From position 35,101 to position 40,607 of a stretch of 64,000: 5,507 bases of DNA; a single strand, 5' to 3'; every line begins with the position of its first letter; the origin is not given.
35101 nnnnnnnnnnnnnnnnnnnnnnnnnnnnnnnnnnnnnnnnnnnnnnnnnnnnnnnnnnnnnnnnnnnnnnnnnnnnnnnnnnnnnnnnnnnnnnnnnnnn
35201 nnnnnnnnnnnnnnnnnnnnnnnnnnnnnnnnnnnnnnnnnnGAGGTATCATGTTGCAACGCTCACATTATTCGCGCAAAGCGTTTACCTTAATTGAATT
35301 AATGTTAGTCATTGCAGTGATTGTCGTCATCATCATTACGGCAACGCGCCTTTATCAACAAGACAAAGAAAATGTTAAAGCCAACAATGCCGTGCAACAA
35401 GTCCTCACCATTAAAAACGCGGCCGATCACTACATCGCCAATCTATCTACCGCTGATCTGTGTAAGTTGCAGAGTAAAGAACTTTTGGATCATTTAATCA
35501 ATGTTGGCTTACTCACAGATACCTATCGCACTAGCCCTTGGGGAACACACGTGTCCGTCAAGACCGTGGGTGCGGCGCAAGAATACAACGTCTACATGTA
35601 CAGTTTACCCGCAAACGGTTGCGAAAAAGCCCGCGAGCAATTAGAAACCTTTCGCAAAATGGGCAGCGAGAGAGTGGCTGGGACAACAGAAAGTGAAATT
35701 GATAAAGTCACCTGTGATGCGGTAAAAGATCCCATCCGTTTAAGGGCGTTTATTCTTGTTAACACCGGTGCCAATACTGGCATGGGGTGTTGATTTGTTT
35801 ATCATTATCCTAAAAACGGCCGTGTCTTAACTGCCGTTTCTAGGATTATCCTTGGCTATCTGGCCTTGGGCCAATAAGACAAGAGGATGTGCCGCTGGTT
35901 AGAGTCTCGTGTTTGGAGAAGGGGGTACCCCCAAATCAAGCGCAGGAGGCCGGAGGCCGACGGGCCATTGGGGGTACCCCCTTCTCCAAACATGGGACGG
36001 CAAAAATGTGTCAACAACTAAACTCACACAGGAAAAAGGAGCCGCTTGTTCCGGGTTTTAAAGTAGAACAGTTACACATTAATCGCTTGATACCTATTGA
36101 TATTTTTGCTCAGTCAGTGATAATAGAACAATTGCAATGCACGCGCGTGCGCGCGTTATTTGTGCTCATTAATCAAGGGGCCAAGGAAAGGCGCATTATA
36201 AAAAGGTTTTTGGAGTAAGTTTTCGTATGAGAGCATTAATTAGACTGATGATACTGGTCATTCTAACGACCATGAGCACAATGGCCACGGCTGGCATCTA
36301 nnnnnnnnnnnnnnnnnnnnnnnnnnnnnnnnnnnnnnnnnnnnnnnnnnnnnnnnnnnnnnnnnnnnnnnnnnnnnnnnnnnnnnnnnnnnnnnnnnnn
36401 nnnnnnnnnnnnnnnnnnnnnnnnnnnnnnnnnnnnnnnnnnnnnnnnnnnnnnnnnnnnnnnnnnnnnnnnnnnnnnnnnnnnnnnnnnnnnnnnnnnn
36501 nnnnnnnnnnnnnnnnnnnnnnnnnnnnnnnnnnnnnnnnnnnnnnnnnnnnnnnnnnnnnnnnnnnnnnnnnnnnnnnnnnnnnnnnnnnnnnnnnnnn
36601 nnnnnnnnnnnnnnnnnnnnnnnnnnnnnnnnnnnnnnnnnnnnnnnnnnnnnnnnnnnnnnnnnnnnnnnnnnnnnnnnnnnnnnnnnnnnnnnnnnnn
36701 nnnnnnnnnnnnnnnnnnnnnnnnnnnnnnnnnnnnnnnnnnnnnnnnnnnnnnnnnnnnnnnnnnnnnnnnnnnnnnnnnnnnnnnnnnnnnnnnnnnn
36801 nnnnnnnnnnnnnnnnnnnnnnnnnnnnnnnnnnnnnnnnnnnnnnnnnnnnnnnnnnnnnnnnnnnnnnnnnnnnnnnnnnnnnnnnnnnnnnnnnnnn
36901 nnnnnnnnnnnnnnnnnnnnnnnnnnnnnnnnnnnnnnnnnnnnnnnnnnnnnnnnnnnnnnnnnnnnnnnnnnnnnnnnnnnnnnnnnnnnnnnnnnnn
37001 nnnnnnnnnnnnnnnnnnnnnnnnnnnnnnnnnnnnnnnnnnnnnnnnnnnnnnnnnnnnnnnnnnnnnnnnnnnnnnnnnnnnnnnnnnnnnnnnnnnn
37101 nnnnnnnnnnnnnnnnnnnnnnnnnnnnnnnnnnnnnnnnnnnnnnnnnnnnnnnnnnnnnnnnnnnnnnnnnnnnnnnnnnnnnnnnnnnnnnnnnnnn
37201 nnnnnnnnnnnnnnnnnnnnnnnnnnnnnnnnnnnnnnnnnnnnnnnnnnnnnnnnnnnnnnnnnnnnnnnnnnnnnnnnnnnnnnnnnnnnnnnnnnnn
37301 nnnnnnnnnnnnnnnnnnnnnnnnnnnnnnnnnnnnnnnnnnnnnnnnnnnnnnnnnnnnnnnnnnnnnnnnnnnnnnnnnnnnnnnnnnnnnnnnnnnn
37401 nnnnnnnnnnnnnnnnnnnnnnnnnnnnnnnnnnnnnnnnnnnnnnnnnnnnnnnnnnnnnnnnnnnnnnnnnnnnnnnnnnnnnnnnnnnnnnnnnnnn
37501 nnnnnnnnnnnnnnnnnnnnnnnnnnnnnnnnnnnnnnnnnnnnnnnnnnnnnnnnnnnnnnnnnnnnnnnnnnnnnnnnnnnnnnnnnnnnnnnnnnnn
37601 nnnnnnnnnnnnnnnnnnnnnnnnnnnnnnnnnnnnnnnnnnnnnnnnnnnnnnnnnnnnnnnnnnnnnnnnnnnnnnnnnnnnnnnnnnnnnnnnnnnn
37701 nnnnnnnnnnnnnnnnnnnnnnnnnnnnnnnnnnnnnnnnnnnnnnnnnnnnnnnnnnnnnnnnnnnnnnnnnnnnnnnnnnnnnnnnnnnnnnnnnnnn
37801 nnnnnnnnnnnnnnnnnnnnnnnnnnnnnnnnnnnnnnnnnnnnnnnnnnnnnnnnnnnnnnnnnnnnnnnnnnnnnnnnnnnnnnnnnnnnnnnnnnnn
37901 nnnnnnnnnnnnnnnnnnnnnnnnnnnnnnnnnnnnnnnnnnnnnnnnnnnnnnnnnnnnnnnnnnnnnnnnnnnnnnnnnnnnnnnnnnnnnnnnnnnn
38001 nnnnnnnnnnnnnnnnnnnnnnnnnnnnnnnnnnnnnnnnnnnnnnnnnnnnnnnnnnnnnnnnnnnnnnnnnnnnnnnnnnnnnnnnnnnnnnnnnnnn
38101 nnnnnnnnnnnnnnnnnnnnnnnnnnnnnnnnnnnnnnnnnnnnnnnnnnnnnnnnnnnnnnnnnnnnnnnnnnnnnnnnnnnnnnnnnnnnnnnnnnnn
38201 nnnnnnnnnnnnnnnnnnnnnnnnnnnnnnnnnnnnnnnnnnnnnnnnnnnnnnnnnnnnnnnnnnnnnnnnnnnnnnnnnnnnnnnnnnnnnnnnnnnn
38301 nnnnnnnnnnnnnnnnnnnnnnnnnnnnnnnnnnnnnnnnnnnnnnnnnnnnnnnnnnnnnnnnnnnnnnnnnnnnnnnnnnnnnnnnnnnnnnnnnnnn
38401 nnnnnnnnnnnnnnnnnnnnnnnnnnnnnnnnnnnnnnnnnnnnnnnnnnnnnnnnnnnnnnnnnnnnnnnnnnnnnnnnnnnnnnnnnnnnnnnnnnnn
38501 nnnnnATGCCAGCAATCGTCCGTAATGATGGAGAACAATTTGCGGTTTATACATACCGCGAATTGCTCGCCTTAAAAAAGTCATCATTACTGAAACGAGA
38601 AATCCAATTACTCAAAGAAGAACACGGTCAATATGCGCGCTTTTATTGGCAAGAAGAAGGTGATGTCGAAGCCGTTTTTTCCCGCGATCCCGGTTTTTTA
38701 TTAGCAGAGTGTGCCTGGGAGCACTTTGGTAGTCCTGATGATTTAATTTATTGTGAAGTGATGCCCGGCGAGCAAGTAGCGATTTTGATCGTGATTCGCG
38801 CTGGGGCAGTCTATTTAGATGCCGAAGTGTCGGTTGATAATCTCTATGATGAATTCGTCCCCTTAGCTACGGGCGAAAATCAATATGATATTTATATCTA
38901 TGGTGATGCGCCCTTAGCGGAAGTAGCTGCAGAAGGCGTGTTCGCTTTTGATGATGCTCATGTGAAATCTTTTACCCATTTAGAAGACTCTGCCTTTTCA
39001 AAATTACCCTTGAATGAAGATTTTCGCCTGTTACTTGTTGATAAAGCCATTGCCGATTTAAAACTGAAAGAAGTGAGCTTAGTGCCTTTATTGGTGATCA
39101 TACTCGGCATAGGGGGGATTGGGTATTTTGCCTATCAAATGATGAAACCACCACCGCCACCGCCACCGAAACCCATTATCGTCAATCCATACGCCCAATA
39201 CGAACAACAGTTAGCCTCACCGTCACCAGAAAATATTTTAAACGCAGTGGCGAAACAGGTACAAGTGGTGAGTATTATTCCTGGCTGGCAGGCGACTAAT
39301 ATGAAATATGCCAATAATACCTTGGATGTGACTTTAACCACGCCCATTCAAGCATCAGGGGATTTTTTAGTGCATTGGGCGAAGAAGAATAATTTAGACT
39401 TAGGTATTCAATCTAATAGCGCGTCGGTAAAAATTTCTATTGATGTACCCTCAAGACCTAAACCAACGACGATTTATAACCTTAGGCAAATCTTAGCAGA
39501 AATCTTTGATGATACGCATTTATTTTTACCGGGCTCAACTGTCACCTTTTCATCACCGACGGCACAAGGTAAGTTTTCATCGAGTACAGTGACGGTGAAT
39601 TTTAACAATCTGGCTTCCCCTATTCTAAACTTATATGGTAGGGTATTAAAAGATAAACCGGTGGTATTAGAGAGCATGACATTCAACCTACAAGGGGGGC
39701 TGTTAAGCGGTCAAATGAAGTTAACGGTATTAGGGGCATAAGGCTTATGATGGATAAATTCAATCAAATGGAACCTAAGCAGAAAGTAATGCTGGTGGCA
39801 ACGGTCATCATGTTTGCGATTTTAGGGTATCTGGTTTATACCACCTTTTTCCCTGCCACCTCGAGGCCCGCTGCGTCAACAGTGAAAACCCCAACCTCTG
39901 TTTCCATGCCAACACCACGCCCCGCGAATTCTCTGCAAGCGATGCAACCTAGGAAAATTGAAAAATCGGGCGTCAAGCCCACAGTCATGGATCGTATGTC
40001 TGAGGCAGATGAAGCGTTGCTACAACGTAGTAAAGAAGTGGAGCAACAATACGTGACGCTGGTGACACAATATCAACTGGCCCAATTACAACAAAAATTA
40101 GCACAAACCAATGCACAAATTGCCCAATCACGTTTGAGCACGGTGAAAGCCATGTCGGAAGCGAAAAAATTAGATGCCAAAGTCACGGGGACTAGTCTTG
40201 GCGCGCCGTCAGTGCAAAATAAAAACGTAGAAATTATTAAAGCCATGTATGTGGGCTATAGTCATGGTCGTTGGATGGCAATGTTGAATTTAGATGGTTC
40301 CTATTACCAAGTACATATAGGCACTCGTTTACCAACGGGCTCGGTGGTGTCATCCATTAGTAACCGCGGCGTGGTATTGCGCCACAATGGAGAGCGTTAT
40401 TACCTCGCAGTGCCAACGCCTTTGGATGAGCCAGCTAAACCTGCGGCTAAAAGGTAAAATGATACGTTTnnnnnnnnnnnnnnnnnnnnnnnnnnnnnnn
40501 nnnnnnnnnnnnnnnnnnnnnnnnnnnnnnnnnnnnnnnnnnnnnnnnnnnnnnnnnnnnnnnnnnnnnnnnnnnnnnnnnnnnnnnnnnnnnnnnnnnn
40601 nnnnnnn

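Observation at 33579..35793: Four tandem paralogous prepilins with divergent C-terminal domains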

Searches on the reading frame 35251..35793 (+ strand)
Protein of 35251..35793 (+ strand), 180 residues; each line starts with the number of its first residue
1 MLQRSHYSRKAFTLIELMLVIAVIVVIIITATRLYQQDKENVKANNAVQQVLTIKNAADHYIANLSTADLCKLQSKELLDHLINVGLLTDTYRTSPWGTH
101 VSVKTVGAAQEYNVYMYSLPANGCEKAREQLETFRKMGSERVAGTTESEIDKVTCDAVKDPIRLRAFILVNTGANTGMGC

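Call 5: search_protein_families(library=pfam, proteins=[window:35251-35793:+], max_evalue=0.1)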
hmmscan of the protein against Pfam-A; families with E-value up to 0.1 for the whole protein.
window:35251-35793:+ (180 aa): 3 families
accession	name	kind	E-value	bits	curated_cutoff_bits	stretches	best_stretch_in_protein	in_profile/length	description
PF07963.17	N_methyl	-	6.1e-05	22.9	21.2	1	9-31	4-26/27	Prokaryotic N-terminal methylation motif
PF22299.1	BRISC_FAM175B_helical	-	0.065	13.4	27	0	32-67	4-39/62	BRISC complex subunit FAM175B, helical domain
PF13967.11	RSN1_TM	-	0.099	12.7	27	0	11-58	82-129/156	Late exocytosis, associated with Golgi transport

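Call 6: search_protein_families(library=ncbifam, proteins=[window:35251-35793:+], max_evalue=0.1)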
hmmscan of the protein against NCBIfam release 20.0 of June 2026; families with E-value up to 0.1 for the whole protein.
window:35251-35793:+ (180 aa): 16 families
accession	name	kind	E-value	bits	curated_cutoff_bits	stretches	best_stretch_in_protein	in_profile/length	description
NF040999.1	pilin_ComGC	equivalog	4.8e-06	26.7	75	1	10-79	2-72/84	competence type IV pilus major pilin ComGC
TIGR01710.1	typeII_sec_gspG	equivalog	1.1e-05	25.5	88.85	1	10-125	1-121/134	type II secretion system major pseudopilin GspG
NF040982.1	ComGD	equivalog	1.3e-05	25.6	70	1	10-50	2-42/139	competence type IV pilus minor pilin ComGD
NF041013.1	T4P_ComGE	equivalog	5.8e-05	23.1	49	1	10-53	4-50/83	competence type IV pilus minor pilin ComGE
NF007800.0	PRK10506.1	equivalog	0.00027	20.8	158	1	5-53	4-52/163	prepilin peptidase-dependent protein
TIGR02532.1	IV_pilin_GFxxxE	domain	0.00028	20.6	16.3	1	10-30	2-22/24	prepilin-type N-terminal cleavage/methylation domain-containing protein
NF007862.0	PRK10574.1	equivalog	0.00029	21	138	1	9-72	4-67/145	prepilin peptidase-dependent pilin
TIGR01708.2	typeII_sec_gspH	equivalog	0.00048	20.2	80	1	12-52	4-44/169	type II secretion system minor pseudopilin GspH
TIGR02599.1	TIGR02599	subfamily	0.00089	18.6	256.5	1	11-70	1-61/361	Verru_Chthon cassette protein C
NF041002.1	pilin_ComGF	equivalog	0.0027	17.9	80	1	10-47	2-39/139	competence type IV pilus minor pilin ComGF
TIGR02596.1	TIGR02596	subfamily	0.0055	16.8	70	1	12-37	1-26/196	Verru_Chthon cassette protein D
NF007848.0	PRK10557.1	equivalog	0.012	14.9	120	1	4-46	5-47/192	prepilin peptidase-dependent protein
NF041775.1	typeIV_PilA_Myxo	equivalog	0.023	14.7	400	1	9-33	10-34/214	type IV pilin protein PilA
NF007660.0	PRK10332.1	equivalog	0.047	14.2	86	1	8-51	7-50/107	prepilin-type N-terminal cleavage/methylation domain-containing protein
TIGR01707.1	gspI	equivalog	0.054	14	44.35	0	12-43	2-33/101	type II secretion system minor pseudopilin GspI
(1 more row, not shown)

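Call 26: find_homologous_proteins(query=window:35251-35793:+, max_evalue=0.001)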
Query window:35251-35793:+ (180 aa): 1 proteins with E <= 0.001 among 82 candidates.
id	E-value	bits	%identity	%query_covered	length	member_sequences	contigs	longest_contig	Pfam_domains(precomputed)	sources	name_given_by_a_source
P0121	2.5e-112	390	100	100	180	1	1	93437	-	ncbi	-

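Call 51: predict_structure(alignment_id=A4)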
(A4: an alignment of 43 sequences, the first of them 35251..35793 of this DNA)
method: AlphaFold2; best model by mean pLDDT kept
length: 180 residues; sequences in the alignment: 43
mean_pLDDT: 83.3   pTM: 0.76
mean pLDDT of the five models: 83.3, 82.5, 81.5, 81.2, 78.2
residues with pLDDT >= 90: 91; 70-90: 52; 50-70: 37; < 50: 0
segments of 3 or more residues with pLDDT < 50: none
pLDDT, mean of each block of 10 residues (from residue 1): 72 88 98 96 96 93 87 83 96 96 82 90 92 79 55 72 68 58
secondary structure, 60 per line:
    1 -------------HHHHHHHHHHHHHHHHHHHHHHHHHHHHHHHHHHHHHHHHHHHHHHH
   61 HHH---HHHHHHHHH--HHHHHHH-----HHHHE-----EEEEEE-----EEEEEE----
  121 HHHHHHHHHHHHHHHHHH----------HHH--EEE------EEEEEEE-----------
elements in order: H14-63 H67-75 H78-84 H90-93 E100-105 E111-116 H121-138 E154-156 E163-169

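Call 53: fold_search(model_id=the predicted structure, library=pdb)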
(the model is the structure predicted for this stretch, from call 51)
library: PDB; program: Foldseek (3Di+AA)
matches with E <= 10: 151; with E <= 0.001: 1
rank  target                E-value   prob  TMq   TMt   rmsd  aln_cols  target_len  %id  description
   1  8uhf_A                5.3e-04  1.00  0.50  0.48   5.2       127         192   18  Cryo-EM of Vibrio cholerae toxin co-regulated pilus - asymmetric reconstruction (released 2023-12-06)
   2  8uhf_E                2.2e-03  1.00  0.53  0.51   4.5       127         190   17  Cryo-EM of Vibrio cholerae toxin co-regulated pilus - asymmetric reconstruction (released 2023-12-06)
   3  3hrv_A                1.2e-02  1.00  0.39  0.40   3.4       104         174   12  Crystal structure of TcpA, a Type IV pilin from Vibrio cholerae El Tor biotype (released 2010-06-16)
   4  6t8s_CCC              4.8e-01  0.57  0.42  0.55   6.6       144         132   11  Structure of the major Type IV pilin PilA1 from Clostridium difficile (released 2020-03-25)
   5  9dd4_A                5.1e-01  0.11  0.19  0.26  12.7       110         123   11  Crystal Structure of Designed facilitated dissociation target LHD101An1: LHD101A with an N-terminal extension (released 2025-08-20)
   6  9dcz_D                8.9e-01  0.13  0.22  0.30  15.6       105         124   12  Designed allosteric facilitated dissociation switch AS1 in complex state TH with methylated lysines, crystal #1 (released 2025-08-20)
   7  1k3s_B                9.5e-01  0.10  0.22  0.32   7.4        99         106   12  Type III Secretion Chaperone SigE (released 2001-11-28)
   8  4lrt_D                1.0e+00  0.16  0.20  0.13   6.7        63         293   22  Crystal and solution structures of the bifunctional enzyme (Aldolase/Aldehyde dehydrogenase) from Thermomonospora curv (released 2013-09-04)
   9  6i6w                  1.1e+00  0.15  0.23  0.37   8.5        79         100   16  Circular permutant of ribosomal protein S6, adding 6aa to C terminal of P68-69 (released 2019-11-27)
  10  6mrs                  1.1e+00  0.20  0.17  0.37   2.9        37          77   22  De novo designed protein Peak6 (released 2019-06-12)
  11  9dd1_A                1.4e+00  0.11  0.27  0.20  14.3       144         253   12  Designed allosteric facilitated dissociation switch AS1 in complex state THE with methylated lysines (released 2025-08-20)
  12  4akx_A                1.5e+00  0.10  0.20  0.28   7.4        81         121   10  Structure of the heterodimeric complex ExoU-SpcU from the type III secretion system (T3SS) of Pseudomonas aeruginosa (released 2012-04-18)
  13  9dd1_C                1.6e+00  0.09  0.21  0.32  12.1       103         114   12  Designed allosteric facilitated dissociation switch AS1 in complex state THE with methylated lysines (released 2025-08-20)
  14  9olq_A                1.7e+00  0.09  0.27  0.20  13.8       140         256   15  Designed allosteric facilitated dissociation switch AS1_K46L_E50W_K172W_E173Y in complex state THE (released 2025-08-20)
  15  3kxy_J                1.8e+00  0.12  0.22  0.28   5.0        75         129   11  Crystal Structure of the ExsC-ExsE Complex (released 2010-06-30)
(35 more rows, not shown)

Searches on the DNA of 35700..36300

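Call 65: search_rna_families(source=window, start=35700, end=36300, threshold=evalue, max_evalue=1)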
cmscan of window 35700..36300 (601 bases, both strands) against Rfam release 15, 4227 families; matches with E-value up to 1: 6.
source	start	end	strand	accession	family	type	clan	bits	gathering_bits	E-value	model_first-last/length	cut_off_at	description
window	35914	35990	+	RF00647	MIR164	Gene; miRNA;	-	34.8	64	1.8e-05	1-68/68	no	MIR164 microRNA precursor family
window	35922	35980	-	RF04269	mir-373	Gene; miRNA;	-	24.7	69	0.026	1-69/69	no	mir-373 microRNA precursor family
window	35906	35995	-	RF00912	mir-877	Gene; miRNA;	-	20.4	47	0.23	1-86/86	no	mir-877 microRNA precursor family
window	35913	35989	+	RF03610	mir-H7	Gene; miRNA;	CL00141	20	94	0.87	1-69/69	no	mir-H7 microRNA precursor family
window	35909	35994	+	RF00912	mir-877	Gene; miRNA;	-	19.4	47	0.42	1-86/86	no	mir-877 microRNA precursor family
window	35914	36017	+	RF00499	Parecho_CRE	Cis-reg;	-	18.8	55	0.3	1-116/116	no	Human parechovirus 1 (HPeV1) cis regulatory element (CRE)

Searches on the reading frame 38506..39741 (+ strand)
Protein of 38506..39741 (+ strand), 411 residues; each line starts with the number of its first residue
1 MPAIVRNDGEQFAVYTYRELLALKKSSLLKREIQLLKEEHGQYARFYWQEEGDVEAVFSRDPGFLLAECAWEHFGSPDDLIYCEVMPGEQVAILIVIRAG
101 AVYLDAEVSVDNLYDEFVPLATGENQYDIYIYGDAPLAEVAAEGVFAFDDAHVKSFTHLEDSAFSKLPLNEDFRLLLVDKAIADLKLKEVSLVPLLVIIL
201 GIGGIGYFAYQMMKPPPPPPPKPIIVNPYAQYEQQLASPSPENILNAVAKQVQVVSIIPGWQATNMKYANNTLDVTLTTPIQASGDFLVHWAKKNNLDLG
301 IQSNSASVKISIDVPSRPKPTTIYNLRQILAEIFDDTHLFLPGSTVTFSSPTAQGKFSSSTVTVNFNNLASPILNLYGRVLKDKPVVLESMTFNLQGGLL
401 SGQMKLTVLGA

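Call 5: search_protein_families(library=pfam, proteins=[window:38506-39741:+], max_evalue=0.1)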
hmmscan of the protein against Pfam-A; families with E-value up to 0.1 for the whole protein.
window:38506-39741:+ (411 aa): 0 families

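Call 6: search_protein_families(library=ncbifam, proteins=[window:38506-39741:+], max_evalue=0.1)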
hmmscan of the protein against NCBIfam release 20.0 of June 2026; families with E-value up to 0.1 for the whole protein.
window:38506-39741:+ (411 aa): 0 families

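Call 61: search_dna_similar(query=window:38506-39741:+, collection=plasmids, mode=protein, max_evalue=0.001, max_rows=12)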
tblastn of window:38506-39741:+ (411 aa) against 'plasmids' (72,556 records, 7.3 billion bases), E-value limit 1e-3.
Records with a match: 3; places in all: 3; records where one place covers at least 80% of the query: 0.
Best place of each record, by identity: <60% 3.
By first word of the organism name: Vibrio 3.
By predicted mobility (MOB-suite, as given by PLSDB): non-mobilizable 3.
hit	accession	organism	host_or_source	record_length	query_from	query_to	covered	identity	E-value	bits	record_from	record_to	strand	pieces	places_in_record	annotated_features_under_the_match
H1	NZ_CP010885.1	Vibrio parahaemolyticus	Shrimps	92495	258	411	37%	24.8%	6e-5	53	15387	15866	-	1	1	hypothetical protein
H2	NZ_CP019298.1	Vibrio campbellii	cage-cultured red drum,skin ulcer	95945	258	411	37%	24.8%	6e-5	53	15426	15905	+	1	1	hypothetical protein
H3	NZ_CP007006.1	Vibrio parahaemolyticus UCM-V493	-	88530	258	411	37%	24.8%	6e-5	53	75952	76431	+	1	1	hypothetical protein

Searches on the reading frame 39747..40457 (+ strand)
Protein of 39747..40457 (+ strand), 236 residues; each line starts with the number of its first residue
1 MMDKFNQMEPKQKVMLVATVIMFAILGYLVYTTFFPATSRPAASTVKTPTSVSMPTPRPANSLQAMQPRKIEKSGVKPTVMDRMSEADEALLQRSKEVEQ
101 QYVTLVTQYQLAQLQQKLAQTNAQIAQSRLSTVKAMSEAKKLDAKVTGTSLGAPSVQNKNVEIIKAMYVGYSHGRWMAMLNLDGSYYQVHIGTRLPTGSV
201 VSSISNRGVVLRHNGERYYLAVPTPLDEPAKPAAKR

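Call 5: search_protein_families(library=pfam, proteins=[window:39747-40457:+], max_evalue=0.1)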
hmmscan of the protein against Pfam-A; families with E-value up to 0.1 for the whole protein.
window:39747-40457:+ (236 aa): 3 families
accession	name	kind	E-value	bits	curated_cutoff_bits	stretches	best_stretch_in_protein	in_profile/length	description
PF16537.11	T2SSB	-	0.013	15.5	28.4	1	180-220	20-58/60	Type II secretion system protein B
PF10660.14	MitoNEET_N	-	0.02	15.3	23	1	10-39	33-62/64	Iron-containing outer mitochondrial membrane protein N-terminus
PF23893.1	Y4YQ_C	-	0.02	15.1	27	1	189-218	22-51/53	Uncharacterised protein Y4YQ C-terminal domain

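Call 6: search_protein_families(library=ncbifam, proteins=[window:39747-40457:+], max_evalue=0.1)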
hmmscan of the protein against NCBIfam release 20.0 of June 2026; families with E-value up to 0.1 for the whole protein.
window:39747-40457:+ (236 aa): 6 families
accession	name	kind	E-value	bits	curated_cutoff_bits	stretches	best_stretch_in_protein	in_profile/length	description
TIGR03021.1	pilP_fam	equivalog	1.3e-08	35.9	34.65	1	107-212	3-119/119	type IV pilus biogenesis protein PilP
TIGR02500.1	type_III_yscD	equivalog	3.5e-05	22.9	86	1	109-218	319-409/413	type III secretion system inner membrane ring subunit SctD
NF038218.1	IcmG_DotF_IVB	equivalog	0.00022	21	200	1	5-134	42-172/266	type IVB secretion system protein IcmG/DotF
NF009344.0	PRK12705.1-1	equivalog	0.033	12.8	831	1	82-169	176-263/572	hypothetical protein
NF033927.1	alph_xenorhab_B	subfamily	0.061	12.7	40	1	80-143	5-68/223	alpha-xenorhabdolysin family binary toxin subunit B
NF009650.0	PRK13183.1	equivalog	0.062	13.1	70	0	7-36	3-32/46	photosystem II reaction center protein PsbN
